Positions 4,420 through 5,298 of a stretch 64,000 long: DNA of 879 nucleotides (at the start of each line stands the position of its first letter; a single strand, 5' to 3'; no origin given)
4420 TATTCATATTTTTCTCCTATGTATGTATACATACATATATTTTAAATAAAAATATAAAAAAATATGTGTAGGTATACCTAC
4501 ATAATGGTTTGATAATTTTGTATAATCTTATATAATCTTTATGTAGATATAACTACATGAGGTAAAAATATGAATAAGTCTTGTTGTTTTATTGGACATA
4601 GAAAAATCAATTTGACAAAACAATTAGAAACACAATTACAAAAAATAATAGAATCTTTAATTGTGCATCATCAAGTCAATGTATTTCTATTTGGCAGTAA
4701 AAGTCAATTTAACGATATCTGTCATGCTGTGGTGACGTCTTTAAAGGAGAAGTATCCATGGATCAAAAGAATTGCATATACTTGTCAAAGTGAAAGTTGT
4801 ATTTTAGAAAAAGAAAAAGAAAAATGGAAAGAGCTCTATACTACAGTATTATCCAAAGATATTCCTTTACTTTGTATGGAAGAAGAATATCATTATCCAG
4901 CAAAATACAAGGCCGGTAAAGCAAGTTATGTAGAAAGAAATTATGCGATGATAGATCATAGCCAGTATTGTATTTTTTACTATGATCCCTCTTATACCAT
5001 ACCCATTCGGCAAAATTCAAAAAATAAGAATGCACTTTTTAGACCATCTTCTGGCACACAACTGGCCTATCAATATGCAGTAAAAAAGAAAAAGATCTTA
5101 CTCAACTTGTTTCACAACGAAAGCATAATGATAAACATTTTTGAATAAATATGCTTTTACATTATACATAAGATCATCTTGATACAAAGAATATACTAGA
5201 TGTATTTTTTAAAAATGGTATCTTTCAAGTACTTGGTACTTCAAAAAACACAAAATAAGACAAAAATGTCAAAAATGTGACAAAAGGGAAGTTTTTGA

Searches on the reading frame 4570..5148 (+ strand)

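Call 9: search_protein_families(library=pfam, proteins=[window:4570-5148:+])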
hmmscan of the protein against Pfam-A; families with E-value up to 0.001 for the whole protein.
window:4570-5148:+ (192 aa): 1 family
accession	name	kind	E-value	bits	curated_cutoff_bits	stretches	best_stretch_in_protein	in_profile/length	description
PF06908.16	YpsA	-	2.4e-06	28.1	27.7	1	17-142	22-138/168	YspA SLOG family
